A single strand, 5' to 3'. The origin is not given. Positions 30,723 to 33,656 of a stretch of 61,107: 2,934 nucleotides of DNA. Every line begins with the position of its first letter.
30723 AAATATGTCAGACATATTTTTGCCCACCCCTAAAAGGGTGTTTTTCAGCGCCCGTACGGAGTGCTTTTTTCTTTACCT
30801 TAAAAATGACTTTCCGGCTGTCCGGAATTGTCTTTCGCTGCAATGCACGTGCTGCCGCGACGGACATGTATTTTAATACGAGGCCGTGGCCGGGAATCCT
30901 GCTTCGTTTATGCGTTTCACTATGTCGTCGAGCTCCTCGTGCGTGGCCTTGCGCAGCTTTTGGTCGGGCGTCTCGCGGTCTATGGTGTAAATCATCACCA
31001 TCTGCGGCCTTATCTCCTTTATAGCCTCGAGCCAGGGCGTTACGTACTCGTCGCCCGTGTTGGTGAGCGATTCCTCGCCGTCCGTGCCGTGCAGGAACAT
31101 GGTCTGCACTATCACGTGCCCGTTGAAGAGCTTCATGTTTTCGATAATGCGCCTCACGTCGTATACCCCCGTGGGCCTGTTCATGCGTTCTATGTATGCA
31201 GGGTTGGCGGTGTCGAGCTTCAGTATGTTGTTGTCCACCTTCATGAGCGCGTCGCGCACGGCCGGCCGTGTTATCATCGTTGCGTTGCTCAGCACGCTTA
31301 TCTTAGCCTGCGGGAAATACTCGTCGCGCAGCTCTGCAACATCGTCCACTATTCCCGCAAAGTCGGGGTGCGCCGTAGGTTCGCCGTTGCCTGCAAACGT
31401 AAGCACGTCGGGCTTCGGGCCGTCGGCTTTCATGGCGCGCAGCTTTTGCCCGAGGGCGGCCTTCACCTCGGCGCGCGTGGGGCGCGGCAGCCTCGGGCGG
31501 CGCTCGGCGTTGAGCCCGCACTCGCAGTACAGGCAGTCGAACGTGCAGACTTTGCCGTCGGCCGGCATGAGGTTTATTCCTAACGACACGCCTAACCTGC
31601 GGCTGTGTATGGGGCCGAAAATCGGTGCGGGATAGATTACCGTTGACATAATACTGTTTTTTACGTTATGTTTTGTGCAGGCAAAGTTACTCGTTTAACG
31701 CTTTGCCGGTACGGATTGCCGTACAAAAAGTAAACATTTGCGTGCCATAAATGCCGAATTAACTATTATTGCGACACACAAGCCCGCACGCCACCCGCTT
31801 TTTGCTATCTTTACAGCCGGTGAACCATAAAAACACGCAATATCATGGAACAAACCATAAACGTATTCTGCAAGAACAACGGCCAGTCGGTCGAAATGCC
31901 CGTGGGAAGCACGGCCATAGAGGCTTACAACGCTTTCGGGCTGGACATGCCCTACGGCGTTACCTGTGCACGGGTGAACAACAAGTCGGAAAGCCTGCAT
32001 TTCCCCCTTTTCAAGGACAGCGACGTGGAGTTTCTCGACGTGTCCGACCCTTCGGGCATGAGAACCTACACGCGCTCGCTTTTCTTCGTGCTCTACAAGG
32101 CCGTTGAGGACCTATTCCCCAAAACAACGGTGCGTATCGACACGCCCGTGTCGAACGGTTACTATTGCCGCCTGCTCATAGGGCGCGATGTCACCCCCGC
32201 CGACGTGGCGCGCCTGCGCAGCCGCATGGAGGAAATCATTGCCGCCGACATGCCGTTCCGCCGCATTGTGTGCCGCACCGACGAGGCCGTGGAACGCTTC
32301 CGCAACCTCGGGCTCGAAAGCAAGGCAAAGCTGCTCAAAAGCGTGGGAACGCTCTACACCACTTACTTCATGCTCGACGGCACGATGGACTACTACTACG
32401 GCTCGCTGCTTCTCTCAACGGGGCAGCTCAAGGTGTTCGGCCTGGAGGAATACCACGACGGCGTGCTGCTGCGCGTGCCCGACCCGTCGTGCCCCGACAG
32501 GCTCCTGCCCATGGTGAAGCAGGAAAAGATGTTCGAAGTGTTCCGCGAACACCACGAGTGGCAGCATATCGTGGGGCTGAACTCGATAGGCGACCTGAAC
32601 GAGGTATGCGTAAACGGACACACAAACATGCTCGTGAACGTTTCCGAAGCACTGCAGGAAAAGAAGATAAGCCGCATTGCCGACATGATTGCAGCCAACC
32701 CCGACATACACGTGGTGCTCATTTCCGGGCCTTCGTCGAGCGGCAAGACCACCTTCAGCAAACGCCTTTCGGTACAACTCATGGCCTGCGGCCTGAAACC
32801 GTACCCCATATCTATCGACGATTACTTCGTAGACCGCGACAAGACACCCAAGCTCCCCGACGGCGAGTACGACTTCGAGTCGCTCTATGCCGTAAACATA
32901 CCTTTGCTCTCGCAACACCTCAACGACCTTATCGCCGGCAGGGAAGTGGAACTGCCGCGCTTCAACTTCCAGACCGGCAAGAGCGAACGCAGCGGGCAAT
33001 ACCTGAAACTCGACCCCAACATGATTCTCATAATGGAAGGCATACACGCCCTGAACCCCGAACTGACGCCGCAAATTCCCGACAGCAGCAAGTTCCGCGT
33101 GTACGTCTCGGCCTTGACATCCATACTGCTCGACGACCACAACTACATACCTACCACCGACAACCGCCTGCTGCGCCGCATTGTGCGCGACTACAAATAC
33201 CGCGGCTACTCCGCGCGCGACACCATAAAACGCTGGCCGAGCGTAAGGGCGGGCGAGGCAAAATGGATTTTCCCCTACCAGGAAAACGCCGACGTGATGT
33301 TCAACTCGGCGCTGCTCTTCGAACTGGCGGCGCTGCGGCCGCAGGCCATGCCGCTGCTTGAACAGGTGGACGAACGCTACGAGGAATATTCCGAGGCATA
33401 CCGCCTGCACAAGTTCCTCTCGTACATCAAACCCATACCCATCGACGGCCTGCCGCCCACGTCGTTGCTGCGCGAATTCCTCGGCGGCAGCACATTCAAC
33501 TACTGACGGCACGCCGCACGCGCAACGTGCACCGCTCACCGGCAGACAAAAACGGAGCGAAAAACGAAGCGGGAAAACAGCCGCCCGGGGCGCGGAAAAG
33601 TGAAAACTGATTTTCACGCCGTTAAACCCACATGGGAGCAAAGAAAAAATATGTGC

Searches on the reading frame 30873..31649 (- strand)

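Call 7: search_protein_families(library=pfam, proteins=[window:30873-31649:-])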
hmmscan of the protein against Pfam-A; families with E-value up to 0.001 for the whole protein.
window:30873-31649:- (258 aa): 1 family
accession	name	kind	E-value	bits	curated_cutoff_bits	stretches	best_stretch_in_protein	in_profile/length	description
PF04055.27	Radical_SAM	-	1.6e-15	58.1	29.5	1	34-193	6-157/166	Radical SAM superfamily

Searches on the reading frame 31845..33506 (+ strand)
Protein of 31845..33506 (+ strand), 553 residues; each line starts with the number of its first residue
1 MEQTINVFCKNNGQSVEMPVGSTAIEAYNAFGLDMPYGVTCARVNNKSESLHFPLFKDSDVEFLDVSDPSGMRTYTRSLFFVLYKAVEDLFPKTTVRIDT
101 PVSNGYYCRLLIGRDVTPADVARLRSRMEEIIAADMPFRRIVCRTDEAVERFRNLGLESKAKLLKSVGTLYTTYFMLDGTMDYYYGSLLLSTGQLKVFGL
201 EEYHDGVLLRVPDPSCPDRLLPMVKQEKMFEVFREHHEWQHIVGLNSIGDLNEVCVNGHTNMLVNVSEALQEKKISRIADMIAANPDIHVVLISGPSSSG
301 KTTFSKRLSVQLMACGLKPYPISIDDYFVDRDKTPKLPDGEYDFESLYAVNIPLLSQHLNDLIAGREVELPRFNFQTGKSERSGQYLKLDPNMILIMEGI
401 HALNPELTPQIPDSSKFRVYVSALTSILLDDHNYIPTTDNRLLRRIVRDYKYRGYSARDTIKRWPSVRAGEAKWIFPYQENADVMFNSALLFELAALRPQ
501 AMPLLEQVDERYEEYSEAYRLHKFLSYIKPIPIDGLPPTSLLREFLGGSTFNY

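Call 7: search_protein_families(library=pfam, proteins=[window:31845-33506:+])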
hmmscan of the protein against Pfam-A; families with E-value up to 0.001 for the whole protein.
window:31845-33506:+ (553 aa): 2 families
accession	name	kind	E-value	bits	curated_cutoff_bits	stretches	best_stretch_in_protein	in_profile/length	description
PF00485.24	PRK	-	8.9e-17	62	22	1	291-488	2-189/196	Phosphoribulokinase / Uridine kinase family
PF20720.3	nSTAND3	-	0.00016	21.8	27.2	1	289-323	18-52/155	Novel STAND NTPase 3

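Call 8: search_protein_families(library=ncbifam, proteins=[window:31845-33506:+])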
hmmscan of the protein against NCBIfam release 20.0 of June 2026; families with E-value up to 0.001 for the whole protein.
window:31845-33506:+ (553 aa): 6 families
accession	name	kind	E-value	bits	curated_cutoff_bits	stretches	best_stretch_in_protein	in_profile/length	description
NF004018.0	PRK05480.1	equivalog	1.3e-22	80.3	180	1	287-487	5-186/210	uridine kinase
TIGR00235.1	udk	equivalog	1.1e-21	77.4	220.3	1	288-486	6-185/207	uridine kinase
NF005655.0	PRK07429.1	subfamily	4.3e-14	52.4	236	1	290-486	10-183/326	phosphoribulokinase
NF005807.0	PRK07667.1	equivalog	5.5e-08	32.6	221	1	281-402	10-130/193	kinase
TIGR00418.1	thrS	equivalog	9.7e-05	21.4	383.65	1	82-202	7-129/565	threonine--tRNA ligase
NF005115.0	PRK06547.1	equivalog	0.00014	21.3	173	0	284-311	11-38/172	hypothetical protein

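Call 9: find_encoding_contigs(protein=window:31845-33506:+, flank=8000, max_places=10)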
Protein window:31845-33506:+ (553 aa): 24 contigs read that carry it; 10 places shown.
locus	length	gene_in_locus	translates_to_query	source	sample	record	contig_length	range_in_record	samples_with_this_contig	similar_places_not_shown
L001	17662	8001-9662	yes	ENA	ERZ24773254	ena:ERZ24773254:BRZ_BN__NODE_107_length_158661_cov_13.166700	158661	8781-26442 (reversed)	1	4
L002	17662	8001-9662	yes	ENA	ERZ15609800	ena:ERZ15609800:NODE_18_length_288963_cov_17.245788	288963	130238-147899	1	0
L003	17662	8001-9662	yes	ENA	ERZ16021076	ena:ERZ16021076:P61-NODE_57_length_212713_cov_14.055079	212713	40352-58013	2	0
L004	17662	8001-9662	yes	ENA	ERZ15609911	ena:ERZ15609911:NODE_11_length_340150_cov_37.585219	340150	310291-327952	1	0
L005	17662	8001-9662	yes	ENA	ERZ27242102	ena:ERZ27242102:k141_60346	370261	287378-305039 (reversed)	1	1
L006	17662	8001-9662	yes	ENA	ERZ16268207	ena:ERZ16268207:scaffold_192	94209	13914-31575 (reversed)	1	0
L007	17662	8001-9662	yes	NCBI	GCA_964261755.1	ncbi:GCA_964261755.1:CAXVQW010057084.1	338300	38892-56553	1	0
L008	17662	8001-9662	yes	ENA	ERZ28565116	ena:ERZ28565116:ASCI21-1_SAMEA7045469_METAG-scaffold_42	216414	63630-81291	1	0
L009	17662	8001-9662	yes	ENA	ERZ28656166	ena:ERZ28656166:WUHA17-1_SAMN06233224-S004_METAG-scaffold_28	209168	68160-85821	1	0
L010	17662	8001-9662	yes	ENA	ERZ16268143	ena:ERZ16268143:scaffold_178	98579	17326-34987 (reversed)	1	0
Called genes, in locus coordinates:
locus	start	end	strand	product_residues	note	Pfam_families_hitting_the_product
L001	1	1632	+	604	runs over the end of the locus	PF08757:CotH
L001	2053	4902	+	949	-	PF00133:tRNA-synt_1, PF09334:tRNA-synt_1g, PF13603:tRNA-synt_1_2, PF08264:Anticodon_1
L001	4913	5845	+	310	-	PF02588:YitT_membrane, PF10035:DUF2179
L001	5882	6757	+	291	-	-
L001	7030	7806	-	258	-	PF04055:Radical_SAM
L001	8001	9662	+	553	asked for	PF00485:PRK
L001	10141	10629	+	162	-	-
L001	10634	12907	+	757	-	PF18989:DUF5722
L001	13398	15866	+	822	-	PF17764:PriA_3primeBD, PF00270:DEAD, PF04851:ResIII, PF18319:Zn_ribbon_PriA, PF00271:Helicase_C, PF18074:PriA_C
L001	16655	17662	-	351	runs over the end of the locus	PF08867:FRG (faint)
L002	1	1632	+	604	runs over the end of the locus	PF08757:CotH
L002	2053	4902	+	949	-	PF00133:tRNA-synt_1, PF09334:tRNA-synt_1g, PF13603:tRNA-synt_1_2, PF08264:Anticodon_1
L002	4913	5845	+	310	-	PF02588:YitT_membrane, PF10035:DUF2179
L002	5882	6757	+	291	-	-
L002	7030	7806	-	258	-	PF04055:Radical_SAM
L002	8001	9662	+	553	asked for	PF00485:PRK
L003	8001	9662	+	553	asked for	PF00485:PRK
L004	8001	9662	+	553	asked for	PF00485:PRK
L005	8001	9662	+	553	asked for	PF00485:PRK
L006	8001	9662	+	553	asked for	PF00485:PRK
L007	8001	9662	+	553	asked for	PF00485:PRK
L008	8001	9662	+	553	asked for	PF00485:PRK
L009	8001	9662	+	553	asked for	PF00485:PRK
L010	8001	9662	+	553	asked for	PF00485:PRK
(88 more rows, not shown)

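Call 15: find_related_loci(query=window:31845-33506:+, collection=genome_contigs, flank=6000)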
Query window:31845-33506:+ (553 aa) in genome_contigs; peptide patterns used: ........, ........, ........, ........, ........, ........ (x = any residue, [..] = any of these).
600 stretches matched a pattern (row limit reached: there are more); 588 encode a relative of the query (tblastn E <= 1e-3); the best 80 are kept; 80 distinct loci.
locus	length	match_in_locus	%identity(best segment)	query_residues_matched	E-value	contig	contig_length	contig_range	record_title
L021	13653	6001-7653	70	1-553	0e+0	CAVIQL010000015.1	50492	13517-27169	Clostridiaceae bacterium Marseille-Q4149 isolate H07682-L1_cleanbin_000003 genome assembly, contig: Spades_H07682-L1_con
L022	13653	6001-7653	69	1-553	0e+0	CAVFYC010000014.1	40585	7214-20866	Christensenellaceae bacterium Phil1 isolate H07667-L1_cleanbin_000002 genome assembly, contig: Spades_H07667-L1_contig_7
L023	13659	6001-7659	67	1-553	0e+0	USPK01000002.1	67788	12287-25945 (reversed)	uncultured Prevotella sp. isolate UMGS1946 genome assembly, contig: NODE_56_length_67788_cov_4.864793, whole genome shot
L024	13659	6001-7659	65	1-553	0e+0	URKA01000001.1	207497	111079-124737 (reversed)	uncultured Paraprevotella sp. isolate UMGS1073 genome assembly, contig: NODE_20_length_207497_cov_9.706159, whole genome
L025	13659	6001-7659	64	1-553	0e+0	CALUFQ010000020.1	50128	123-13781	MAG: uncultured Paraprevotella sp. isolate BRZ_EQ__bin131 genome assembly, contig: BRZ_EQ__NODE_1412_length_50128_cov_8.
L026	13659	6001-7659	64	1-553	0e+0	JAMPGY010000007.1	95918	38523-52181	MAG: Clostridium sp. isolate NALB_7961_31 Scaffold_#7__SCF_007__95918_bp, whole genome shotgun sequence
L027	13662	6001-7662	65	1-553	0e+0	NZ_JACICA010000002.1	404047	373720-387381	Alloprevotella rava strain DSM 22548 Ga0373290_02, whole genome shotgun sequence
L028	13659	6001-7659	65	1-553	0e+0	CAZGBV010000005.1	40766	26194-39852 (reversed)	MAG TPA_asm: uncultured Paraprevotella sp. isolate SRP314395_co1_220 genome assembly, contig: NODE_643_length_40766_cov_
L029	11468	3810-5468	64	1-553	0e+0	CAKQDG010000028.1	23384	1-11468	MAG: uncultured Prevotella sp. isolate REFINED_METABAT215_TOP10_CONTIGS_1500_ASSEMBLY_K77_MERGED__Hadza_MoBio_hadza-E-H_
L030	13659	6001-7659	64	1-553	0e+0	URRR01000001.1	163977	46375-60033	uncultured Prevotella sp. isolate UMGS1285 genome assembly, contig: NODE_28_length_163977_cov_57.596931, whole genome sh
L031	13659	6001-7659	64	1-553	0e+0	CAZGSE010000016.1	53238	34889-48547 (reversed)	MAG TPA_asm: uncultured Paraprevotella sp. isolate SRP141132_co1_113 genome assembly, contig: NODE_347_length_53238_cov_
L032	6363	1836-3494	63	1-553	0e+0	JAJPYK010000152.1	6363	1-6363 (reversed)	MAG: Paraprevotella sp. isolate AH.8_14 NODE_1876_length_6363_cov_5.755866, whole genome shotgun sequence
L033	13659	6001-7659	63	1-553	0e+0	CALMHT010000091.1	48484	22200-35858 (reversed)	MAG TPA_asm: uncultured Prevotella sp. isolate ERR1414267_bin.9_CONCOCT_v1.1_MAG genome assembly, contig: ERZ1749901.57,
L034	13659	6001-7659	63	1-553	0e+0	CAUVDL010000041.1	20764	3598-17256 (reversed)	MAG TPA_asm: uncultured Prevotella sp. isolate SRR13061537_bin.17_MetaWRAP_v1.3_MAG genome assembly, contig: ERZ21659651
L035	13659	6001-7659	62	1-553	0e+0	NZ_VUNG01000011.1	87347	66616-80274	Hallella mizrahii strain LKV-178-WT-2A seq11, whole genome shotgun sequence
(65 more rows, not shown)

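Call 16: list_cluster_members(proteins=[window:31845-33506:+, window:34392-35114:-, window:35126-36424:-, window:37469-39742:+])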
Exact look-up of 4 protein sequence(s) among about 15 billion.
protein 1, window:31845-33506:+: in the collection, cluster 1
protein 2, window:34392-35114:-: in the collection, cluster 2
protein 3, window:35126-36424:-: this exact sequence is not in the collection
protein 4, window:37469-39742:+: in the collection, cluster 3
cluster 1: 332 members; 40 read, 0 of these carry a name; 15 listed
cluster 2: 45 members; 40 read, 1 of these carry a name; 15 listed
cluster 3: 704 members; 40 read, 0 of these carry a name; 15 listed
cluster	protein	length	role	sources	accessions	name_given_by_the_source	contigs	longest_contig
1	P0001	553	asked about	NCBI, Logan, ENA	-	-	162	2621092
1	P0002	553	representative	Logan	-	-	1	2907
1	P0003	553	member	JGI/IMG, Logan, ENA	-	-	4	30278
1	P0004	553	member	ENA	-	-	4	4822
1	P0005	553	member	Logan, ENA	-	-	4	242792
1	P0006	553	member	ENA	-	-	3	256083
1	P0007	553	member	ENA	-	-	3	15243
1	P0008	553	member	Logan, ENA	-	-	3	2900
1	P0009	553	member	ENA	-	-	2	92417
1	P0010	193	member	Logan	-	-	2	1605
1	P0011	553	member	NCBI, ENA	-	-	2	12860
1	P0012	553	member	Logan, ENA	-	-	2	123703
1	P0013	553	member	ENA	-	-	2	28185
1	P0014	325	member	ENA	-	-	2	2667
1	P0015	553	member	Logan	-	-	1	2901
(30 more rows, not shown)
